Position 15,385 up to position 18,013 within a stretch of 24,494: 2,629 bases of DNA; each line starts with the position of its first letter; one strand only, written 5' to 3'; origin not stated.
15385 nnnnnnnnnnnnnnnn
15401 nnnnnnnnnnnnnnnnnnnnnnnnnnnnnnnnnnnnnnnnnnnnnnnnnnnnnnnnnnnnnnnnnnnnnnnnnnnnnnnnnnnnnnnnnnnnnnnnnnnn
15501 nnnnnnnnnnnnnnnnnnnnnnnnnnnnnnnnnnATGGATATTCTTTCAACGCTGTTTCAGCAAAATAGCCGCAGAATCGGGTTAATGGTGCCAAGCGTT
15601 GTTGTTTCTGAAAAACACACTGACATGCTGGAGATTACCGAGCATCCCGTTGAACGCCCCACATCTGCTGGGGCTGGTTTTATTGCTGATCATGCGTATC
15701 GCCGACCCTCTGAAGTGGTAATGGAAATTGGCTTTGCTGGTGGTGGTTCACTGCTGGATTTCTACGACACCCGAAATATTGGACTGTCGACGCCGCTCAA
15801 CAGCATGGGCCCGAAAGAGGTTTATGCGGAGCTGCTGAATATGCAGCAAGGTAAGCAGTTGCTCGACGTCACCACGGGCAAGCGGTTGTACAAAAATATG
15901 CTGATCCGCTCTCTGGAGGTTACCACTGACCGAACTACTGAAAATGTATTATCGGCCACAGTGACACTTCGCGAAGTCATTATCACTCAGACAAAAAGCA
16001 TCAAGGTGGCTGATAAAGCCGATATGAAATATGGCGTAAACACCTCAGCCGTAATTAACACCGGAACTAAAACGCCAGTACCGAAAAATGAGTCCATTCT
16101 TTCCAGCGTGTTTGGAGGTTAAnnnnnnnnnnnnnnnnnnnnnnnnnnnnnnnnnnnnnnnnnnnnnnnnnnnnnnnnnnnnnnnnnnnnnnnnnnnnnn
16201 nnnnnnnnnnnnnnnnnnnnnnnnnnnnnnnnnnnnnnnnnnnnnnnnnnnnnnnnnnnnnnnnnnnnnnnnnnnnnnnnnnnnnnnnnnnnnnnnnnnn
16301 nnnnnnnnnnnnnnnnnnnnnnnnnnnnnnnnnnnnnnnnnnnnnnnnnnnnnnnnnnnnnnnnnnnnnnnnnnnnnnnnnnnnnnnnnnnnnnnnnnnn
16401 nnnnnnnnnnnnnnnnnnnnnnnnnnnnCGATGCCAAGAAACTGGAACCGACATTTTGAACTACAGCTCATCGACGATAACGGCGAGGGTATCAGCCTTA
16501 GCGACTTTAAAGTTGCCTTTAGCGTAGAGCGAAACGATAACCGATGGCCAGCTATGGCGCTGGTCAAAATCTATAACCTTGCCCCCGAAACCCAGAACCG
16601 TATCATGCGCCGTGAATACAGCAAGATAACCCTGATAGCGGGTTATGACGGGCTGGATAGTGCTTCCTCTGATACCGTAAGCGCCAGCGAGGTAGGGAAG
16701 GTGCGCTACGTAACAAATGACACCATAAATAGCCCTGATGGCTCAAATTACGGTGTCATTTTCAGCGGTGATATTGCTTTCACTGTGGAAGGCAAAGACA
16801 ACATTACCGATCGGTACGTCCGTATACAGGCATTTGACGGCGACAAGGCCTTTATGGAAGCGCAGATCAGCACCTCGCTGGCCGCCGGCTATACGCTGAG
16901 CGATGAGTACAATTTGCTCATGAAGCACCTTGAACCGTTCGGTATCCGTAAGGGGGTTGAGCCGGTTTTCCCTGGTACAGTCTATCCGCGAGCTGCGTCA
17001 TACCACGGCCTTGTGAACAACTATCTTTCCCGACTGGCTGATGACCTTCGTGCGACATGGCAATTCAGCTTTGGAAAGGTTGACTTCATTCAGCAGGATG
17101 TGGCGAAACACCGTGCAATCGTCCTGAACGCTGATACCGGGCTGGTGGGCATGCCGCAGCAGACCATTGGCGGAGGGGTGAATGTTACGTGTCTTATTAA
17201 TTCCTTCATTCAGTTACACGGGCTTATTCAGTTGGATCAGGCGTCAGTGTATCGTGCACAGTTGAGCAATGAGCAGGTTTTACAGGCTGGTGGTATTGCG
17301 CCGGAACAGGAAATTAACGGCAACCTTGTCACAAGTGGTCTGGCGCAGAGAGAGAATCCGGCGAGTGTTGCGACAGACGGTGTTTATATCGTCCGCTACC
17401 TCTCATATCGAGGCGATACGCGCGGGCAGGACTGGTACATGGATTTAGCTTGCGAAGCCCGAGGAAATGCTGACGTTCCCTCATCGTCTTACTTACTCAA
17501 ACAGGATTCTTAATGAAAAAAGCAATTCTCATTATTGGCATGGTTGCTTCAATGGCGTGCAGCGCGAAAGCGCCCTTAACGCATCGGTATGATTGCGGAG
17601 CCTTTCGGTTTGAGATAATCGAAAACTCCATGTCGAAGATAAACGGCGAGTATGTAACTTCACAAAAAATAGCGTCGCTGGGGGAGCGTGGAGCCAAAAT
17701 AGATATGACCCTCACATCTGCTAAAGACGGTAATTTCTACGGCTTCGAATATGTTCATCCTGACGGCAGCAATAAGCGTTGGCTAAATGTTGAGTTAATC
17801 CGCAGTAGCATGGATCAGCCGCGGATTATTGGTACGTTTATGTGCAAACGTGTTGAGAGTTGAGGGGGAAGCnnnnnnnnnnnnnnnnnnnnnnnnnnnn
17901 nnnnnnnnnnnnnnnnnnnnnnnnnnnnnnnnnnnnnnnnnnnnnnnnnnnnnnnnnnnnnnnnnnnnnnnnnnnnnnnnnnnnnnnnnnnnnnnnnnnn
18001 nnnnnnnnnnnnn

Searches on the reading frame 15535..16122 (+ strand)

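Call 7: search_protein_families(library=pfam, proteins=[window:15535-16122:+])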
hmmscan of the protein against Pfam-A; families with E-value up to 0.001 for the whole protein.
window:15535-16122:+ (195 aa): 1 family
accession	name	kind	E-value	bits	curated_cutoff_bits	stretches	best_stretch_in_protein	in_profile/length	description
PF21821.3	Dit_like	-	7.7e-29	100.8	24.2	1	21-158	2-126/127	Dit-like phage tail protein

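Call 59: search_protein_families(library=phrogs, proteins=[window:15535-16122:+], max_evalue=0.001)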
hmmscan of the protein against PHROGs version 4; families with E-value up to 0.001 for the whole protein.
window:15535-16122:+ (195 aa): 3 families
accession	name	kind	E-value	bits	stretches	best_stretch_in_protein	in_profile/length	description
phrog_817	-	tail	7.5e-59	199.6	1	1-191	1-190/200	tail fiber protein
phrog_32837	-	unknown function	3.6e-39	133.8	1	1-100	1-102/102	-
phrog_1517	-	lysis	9.7e-07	29.7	1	99-185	79-169/202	endolysin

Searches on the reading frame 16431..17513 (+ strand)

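Call 8: search_protein_families(library=pfam, proteins=[window:16431-17513:+])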
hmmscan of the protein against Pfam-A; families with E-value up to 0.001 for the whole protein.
window:16431-17513:+ (360 aa): 0 families

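Call 59: search_protein_families(library=phrogs, proteins=[window:16431-17513:+], max_evalue=0.001)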
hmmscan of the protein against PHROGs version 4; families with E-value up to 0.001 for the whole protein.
window:16431-17513:+ (360 aa): 4 families
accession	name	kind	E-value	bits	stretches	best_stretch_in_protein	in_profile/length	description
phrog_196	-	tail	5.7e-70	237.4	1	1-353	81-370/536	baseplate hub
phrog_20677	-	unknown function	4.2e-27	95.8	3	103-276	229-401/631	-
phrog_23564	-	unknown function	1.5e-07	32.4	1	188-270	9-91/155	-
phrog_38154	-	unknown function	9.8e-05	23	1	19-73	20-74/159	-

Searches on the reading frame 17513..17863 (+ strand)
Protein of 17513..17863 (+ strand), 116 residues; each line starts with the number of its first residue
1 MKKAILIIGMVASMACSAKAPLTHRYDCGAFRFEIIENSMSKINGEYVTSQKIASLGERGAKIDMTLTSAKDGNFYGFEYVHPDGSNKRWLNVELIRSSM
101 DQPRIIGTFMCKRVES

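Call 8: search_protein_families(library=pfam, proteins=[window:17513-17863:+])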
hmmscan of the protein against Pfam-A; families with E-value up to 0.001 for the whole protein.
window:17513-17863:+ (116 aa): 0 families

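Call 59: search_protein_families(library=phrogs, proteins=[window:17513-17863:+], max_evalue=0.001)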
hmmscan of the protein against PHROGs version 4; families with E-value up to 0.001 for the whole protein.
window:17513-17863:+ (116 aa): 1 family
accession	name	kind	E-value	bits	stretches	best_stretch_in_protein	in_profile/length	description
phrog_3443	-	unknown function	3.4e-37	127.7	1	9-115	7-114/115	-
